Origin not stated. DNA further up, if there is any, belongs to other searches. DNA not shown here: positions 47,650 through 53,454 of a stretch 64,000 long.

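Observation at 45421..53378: Candidate undescribed surface/export module: stand-alone Skp-like chaperone, TPR plus beta-barrel outer-membrane protein, and a 1,834-aa FecR-headed giant protein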

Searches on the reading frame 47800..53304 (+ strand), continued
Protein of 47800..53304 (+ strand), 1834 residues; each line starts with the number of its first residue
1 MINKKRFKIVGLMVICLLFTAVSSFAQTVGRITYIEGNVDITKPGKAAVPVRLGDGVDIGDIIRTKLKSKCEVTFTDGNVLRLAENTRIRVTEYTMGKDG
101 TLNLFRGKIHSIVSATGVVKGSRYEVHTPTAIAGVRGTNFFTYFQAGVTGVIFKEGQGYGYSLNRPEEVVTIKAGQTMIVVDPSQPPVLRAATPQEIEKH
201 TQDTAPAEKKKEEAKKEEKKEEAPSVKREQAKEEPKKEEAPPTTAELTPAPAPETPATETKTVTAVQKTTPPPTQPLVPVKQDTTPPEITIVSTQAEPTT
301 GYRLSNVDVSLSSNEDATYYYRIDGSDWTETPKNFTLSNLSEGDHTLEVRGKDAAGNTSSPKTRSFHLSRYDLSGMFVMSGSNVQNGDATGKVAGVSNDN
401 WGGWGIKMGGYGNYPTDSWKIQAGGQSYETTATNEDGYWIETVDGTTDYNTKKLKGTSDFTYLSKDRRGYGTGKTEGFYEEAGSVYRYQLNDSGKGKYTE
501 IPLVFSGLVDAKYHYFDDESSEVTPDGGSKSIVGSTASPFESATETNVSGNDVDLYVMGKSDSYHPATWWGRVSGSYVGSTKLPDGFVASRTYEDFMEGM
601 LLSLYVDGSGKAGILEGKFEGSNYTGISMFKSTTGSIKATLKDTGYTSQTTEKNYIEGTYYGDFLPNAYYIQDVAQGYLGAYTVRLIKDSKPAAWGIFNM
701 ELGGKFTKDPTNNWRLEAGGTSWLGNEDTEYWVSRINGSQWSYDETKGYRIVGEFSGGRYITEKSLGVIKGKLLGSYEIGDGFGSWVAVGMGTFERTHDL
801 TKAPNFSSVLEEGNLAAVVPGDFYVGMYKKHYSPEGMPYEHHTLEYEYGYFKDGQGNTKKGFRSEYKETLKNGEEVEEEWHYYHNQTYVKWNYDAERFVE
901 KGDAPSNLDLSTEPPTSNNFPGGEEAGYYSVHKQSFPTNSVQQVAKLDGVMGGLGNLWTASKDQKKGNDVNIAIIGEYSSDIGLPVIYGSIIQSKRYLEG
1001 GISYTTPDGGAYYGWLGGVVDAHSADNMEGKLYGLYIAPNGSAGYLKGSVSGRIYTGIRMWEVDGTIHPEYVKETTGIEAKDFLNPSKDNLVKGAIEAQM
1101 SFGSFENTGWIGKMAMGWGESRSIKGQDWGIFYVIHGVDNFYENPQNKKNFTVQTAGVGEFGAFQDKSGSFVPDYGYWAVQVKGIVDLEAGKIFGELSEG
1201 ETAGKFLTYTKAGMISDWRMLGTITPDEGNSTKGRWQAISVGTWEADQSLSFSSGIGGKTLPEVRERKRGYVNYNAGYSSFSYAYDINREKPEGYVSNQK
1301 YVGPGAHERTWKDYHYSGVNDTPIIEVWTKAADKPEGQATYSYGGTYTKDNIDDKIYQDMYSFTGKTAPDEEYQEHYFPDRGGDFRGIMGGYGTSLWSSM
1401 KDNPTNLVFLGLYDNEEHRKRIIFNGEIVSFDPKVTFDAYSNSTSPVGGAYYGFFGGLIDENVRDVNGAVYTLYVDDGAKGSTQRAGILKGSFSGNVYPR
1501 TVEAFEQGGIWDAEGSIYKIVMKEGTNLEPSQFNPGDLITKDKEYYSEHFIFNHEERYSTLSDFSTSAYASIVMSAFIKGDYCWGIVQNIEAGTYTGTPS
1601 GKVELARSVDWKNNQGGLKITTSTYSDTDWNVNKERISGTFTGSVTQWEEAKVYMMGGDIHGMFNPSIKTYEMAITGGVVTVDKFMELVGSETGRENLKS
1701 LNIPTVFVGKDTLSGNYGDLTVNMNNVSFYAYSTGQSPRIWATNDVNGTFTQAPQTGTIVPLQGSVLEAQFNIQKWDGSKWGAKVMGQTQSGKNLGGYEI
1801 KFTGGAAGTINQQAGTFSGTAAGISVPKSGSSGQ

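Call 69: find_encoding_contigs(protein=P0161, flank=8000, max_places=1)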
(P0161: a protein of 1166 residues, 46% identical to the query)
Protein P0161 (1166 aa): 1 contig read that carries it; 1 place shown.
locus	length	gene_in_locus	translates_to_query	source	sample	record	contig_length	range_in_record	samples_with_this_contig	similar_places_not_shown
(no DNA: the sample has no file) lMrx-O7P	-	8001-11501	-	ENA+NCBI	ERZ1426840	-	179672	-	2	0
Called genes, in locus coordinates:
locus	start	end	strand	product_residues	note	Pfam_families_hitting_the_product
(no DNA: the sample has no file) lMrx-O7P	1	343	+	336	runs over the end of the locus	PF03401:TctC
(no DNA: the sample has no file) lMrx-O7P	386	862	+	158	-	PF07331:TctB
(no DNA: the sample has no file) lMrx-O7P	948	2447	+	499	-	PF01970:TctA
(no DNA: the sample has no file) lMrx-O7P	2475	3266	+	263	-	PF00392:GntR, PF07729:FCD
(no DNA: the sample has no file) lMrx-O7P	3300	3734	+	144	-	PF03928:HbpS-like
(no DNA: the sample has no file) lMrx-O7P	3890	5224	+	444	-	PF00557:Peptidase_M24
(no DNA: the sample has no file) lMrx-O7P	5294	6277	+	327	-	PF00389:2-Hacid_dh, PF02826:2-Hacid_dh_C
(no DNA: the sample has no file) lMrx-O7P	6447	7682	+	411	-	PF00682:HMGL-like, PF22617:HCS_D2 (weak)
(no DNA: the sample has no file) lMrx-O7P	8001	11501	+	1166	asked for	PF04773:FecR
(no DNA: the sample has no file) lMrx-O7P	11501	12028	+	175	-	-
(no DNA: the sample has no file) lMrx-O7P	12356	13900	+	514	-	PF00682:HMGL-like, PF22617:HCS_D2, PF08502:LeuA_dimer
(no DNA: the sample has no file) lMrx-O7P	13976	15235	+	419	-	PF00330:Aconitase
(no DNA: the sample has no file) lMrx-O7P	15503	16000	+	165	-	PF00694:Aconitase_C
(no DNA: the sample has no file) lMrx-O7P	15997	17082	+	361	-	PF00180:Iso_dh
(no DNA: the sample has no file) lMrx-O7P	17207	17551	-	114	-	PF07883:Cupin_2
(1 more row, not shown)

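Call 70: search_protein_families(library=pfam, proteins=[L047:1820-3343:+, L047:7585-8034:+, L048:15235-15684:+, L047:14348-14878:+, L048:6394-7965:+], max_evalue=0.01)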
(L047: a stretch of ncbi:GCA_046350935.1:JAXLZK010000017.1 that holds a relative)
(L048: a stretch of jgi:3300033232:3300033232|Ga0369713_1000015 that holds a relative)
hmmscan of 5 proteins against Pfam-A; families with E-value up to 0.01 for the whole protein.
L047:1820-3343:+ (507 aa): 27 families (the best 25 are shown)
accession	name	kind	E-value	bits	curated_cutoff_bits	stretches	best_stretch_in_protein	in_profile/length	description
PF07719.23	TPR_2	-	3e-18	64.8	27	1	57-86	3-32/34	Tetratricopeptide repeat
PF00515.34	TPR_1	-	5.1e-18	64.5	27.8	1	59-84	5-30/34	Tetratricopeptide repeat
PF13432.12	TPR_16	-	7.2e-14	52.4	32.7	2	62-118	4-60/65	Tetratricopeptide repeat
PF13181.12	TPR_8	-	2.3e-12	46.5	25.7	0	61-86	7-32/34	Tetratricopeptide repeat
PF14559.12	TPR_19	-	5e-12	46.4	25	3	67-124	3-61/68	Tetratricopeptide repeat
PF13414.12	TPR_11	-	1.2e-11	44.6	26.8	1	31-69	4-42/42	TPR repeat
PF04575.19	SlipAM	-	5.7e-10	39.6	22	1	214-507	1-288/288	Surface lipoprotein assembly modifier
PF12895.13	ANAPC3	-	2.5e-08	34.5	27.2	1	35-108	3-75/82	Anaphase-promoting complex, cyclosome, subunit 3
PF13428.12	TPR_14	-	3.8e-08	33.7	23.5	0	59-97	5-43/44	Tetratricopeptide repeat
PF13424.12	TPR_12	-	1.3e-07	32.1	30.1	1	32-84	14-74/77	Tetratricopeptide repeat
PF13174.12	TPR_6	-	4.2e-07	30.6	26.3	0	57-82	2-27/33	Tetratricopeptide repeat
PF25063.1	ARM_TT21_C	-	1.1e-06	29.1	35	0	102-190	108-196/209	Tetratricopeptide repeat protein 21 C-terminal ARM domain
PF25064.1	ARM_TT21_5th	-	4.2e-06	27.5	27.8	1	69-160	15-108/117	TT21 fifth ARM repeats domain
PF23914.1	TPR_CcmH_CycH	-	1e-05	25.9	42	0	130-195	57-124/158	Cytochrome c-type biogenesis protein H TPR domain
PF13176.12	TPR_7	-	4.2e-05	23.8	27.9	0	61-87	5-31/36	Tetratricopeptide repeat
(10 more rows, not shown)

L047:7585-8034:+ (149 aa): 2 families
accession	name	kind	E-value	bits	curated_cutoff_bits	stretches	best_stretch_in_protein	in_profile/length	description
PF04773.18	FecR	-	3.7e-05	24.5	24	1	98-130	1-34/97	FecR protein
PF23044.1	SH3-C_UBE2O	-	0.0047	17.2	21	0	93-130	24-64/68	UBE2O, ubiquitin binding SH3-C domain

L048:15235-15684:+ (149 aa): 0 families

L047:14348-14878:+ (176 aa): 2 families
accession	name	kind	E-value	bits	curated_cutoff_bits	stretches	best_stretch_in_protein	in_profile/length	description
PF03938.19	OmpH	-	1.8e-24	87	32.4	1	28-167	1-138/141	Outer membrane protein (OmpH-like)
PF22733.1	NNH1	-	0.0093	16.5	27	0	60-157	46-147/177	NACHT N-terminal Helical domain 1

L048:6394-7965:+ (523 aa): 14 families
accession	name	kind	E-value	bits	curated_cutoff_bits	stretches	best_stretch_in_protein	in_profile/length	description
PF07719.23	TPR_2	-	5.7e-14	51.4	27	2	28-55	5-32/34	Tetratricopeptide repeat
PF13432.12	TPR_16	-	3.8e-11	43.6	32.7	1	28-89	1-62/65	Tetratricopeptide repeat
PF14559.12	TPR_19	-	4.6e-11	43.3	25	2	73-129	6-62/68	Tetratricopeptide repeat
PF00515.34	TPR_1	-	5.8e-09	35.8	27.8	0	31-55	8-32/34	Tetratricopeptide repeat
PF12895.13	ANAPC3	-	6.8e-07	29.9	27.2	0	25-83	24-81/82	Anaphase-promoting complex, cyclosome, subunit 3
PF13181.12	TPR_8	-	2.5e-06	27.7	25.7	0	127-157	2-32/34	Tetratricopeptide repeat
PF25064.1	ARM_TT21_5th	-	2.6e-06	28.2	27.8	1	72-157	15-103/117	TT21 fifth ARM repeats domain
PF13174.12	TPR_6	-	6.9e-05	23.7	26.3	0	163-194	2-33/33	Tetratricopeptide repeat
PF10082.15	BBP2_2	-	0.00017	21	23.7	1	468-522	323-377/378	Putative beta-barrel porin 2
PF13176.12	TPR_7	-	0.00023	21.5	27.9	0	62-89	3-30/36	Tetratricopeptide repeat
PF13424.12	TPR_12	-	0.00035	21.1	30.1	1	29-88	8-75/77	Tetratricopeptide repeat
PF13428.12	TPR_14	-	0.00069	20.5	23.5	0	35-65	12-42/44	Tetratricopeptide repeat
PF24575.1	TPR_Slam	-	0.006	17.4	35.2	0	29-69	52-92/104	Surface lipoprotein assembly modifier, N-terminal TPR repeats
PF23914.1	TPR_CcmH_CycH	-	0.006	16.9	42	0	54-155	46-150/158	Cytochrome c-type biogenesis protein H TPR domain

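Call 83: search_protein_families(library=ncbifam, alignment_id=A5, max_evalue=0.01)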
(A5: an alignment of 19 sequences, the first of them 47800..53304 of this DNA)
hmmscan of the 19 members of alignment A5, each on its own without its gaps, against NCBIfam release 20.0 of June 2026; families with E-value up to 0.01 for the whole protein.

A. member 1, window:47800-53304:+ (1834 aa): 6 families
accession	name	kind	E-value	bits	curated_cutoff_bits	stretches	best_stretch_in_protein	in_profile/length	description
NF047849.1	Lsa33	exception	4.7e-14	52.3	420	1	30-178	30-182/310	surface adhesin Lsa33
NF033165.1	lipo_LipL45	exception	2.8e-12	46.4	350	1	51-141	61-153/391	lipoprotein LipL45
NF047446.1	barrel_OmpL47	domain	1.4e-07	31.8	40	1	318-367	20-67/68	OmpL47-type beta-barrel domain-containing protein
NF047876.1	Lsa19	exception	1e-06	28.7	250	1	31-198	12-173/182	adhesin Lsa19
NF033682.1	retention_LapA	subfamily_domain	8.7e-05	22.7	50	1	29-94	3-68/145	retention module-containing protein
NF033510.3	Ca_tandemer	repeat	0.0015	18.9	50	1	305-359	44-96/96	Ca2+-stabilized repeat-containing adhesin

B. families by the number of members that match (of 19 scanned): 11 families
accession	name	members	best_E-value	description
NF047849.1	Lsa33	19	6.3e-17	surface adhesin Lsa33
NF033165.1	lipo_LipL45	19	6e-14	lipoprotein LipL45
NF033682.1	retention_LapA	18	8.1e-07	retention module-containing protein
NF047876.1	Lsa19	14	1e-06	adhesin Lsa19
NF047446.1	barrel_OmpL47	6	9.4e-17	OmpL47-type beta-barrel domain-containing protein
NF033510.3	Ca_tandemer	5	1.4e-07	Ca2+-stabilized repeat-containing adhesin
NF033707.1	T9SS_sortase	4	1.5e-08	type IX secretion system sortase PorU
NF047441.1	Lepto_OmpL47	3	2.3e-08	multi-beta-barrel domain surface protein OmpL47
NF040983.1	BimA_second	1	9.5e-07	trimeric autotransporter actin-nucleating factor BimA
NF005844.0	PRK07764.1-3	1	0.0019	DNA polymerase III subunit gamma and tau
NF040520.1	Ig_like_BLP2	1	0.0023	Ig-like repeat protein Blp2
